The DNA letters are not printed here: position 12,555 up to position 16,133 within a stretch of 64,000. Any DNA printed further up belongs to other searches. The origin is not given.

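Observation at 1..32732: A ~33-kb polysaccharide-utilisation supercluster merges beta-mannan, xyloglucan-type and cellobiose modules around two cytoplasmic phosphorylases (GH130 + GH94)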

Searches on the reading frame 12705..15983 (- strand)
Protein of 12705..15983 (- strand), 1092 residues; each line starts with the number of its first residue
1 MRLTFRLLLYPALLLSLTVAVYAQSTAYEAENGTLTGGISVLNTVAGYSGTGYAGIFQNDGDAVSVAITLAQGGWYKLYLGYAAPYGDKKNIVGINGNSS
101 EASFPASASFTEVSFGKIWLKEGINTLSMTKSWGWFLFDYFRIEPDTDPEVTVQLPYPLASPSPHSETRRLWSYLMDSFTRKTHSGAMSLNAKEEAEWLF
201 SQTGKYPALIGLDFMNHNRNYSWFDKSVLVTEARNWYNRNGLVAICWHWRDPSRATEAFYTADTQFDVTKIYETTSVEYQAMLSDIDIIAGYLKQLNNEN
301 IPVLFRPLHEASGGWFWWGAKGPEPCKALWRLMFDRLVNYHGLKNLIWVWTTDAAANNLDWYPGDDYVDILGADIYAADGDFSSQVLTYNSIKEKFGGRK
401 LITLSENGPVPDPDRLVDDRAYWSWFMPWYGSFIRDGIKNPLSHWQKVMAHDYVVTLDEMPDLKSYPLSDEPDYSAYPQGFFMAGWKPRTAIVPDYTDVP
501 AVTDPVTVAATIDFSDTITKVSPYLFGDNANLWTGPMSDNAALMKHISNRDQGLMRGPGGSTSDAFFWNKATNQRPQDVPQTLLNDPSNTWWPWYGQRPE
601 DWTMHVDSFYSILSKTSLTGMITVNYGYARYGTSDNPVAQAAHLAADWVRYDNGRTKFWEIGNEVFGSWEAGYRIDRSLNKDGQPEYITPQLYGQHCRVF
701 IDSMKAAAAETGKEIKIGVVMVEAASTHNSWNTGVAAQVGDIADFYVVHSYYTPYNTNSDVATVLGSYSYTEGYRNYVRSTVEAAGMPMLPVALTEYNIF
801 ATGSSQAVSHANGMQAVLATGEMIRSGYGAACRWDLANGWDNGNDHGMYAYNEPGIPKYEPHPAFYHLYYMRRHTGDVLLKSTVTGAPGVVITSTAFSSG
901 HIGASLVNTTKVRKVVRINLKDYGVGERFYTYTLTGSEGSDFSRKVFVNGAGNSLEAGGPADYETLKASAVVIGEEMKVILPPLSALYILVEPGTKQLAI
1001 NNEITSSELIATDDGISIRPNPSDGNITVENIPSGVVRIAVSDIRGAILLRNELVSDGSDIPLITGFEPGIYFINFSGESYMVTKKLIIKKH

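Call 3: search_protein_families(library=pfam, proteins=[window:12705-15983:-])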
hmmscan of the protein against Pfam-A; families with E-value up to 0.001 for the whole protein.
window:12705-15983:- (1092 aa): 3 families
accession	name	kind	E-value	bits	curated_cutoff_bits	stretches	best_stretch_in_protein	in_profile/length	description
PF02156.21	Glyco_hydro_26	-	8.7e-74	249.1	20.2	1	162-459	3-311/311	Glycosyl hydrolase family 26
PF16990.11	CBM_35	-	3.8e-26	92.2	28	1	26-145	1-120/121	Carbohydrate binding module (family 35)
PF18962.6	Por_Secre_tail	-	1.2e-06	29.1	27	1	1020-1089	3-75/75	Secretion system C-terminal sorting domain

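Call 12: search_protein_families(library=ncbifam, proteins=[window:12705-15983:-], max_evalue=0.00001)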
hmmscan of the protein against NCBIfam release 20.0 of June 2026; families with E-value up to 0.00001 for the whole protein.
window:12705-15983:- (1092 aa): 1 family
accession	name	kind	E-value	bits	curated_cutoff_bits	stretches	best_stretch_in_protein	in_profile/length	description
TIGR04183.1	Por_Secre_tail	domain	6e-09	35.8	23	1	1019-1090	2-72/72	T9SS type A sorting domain-containing protein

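Call 15: search_solved_structures(query=window:12705-15983:-, max_evalue=0.01)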
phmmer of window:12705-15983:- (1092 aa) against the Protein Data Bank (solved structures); distinct sequences matched with E-value up to 0.01: 35.
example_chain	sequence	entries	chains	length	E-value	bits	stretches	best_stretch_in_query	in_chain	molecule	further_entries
3zm8_A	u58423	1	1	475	5.5e-90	305.6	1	27-465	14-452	GH26 ENDO-BETA-1,4-MANNANASE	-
3wdq_A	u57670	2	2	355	9.4e-78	265.1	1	160-461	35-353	Beta-mannanase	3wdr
6hpf_A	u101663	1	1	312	8e-68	232.2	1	168-460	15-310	endo-b-mannanase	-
6hf2_A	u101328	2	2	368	1e-59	205.4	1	145-434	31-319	Glycosyl hydrolase family 26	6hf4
6ueh_A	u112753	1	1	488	2e-52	181.2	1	46-464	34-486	Cow rumen GH26 endo-mannanase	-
6q75_A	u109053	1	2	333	1.8e-34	121.8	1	201-460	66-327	GH26A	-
6d2w_A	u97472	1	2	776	7.1e-31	109.9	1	159-466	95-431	Aryl-phospho-beta-D-glucosidase BglC, GH1 family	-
6d2x_A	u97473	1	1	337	1e-30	109.3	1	159-460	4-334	Aryl-phospho-beta-D-glucosidase BglC, GH1 family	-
3cbw_A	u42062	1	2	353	2.7e-26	94.7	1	193-380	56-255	YdhT protein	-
2qha_A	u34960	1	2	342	6.3e-26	93.5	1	193-380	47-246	Beta-1,4-mannanase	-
2whk_A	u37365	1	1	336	6.6e-25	90.1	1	193-380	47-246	MANNAN ENDO-1,4-BETA-MANNOSIDASE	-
4zxo_A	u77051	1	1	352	1.2e-22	82.6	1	235-414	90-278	Glycosyl hydrolase family 26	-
7eet_A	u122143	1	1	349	2.1e-22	81.8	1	164-379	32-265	Mannanase KMAN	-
4yn5_A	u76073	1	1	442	1.4e-19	72.5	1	201-380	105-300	Mannan endo-1,4-beta-mannosidase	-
12nq_A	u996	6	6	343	2.7e-19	71.5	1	177-383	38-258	Glycoside hydrolase family 26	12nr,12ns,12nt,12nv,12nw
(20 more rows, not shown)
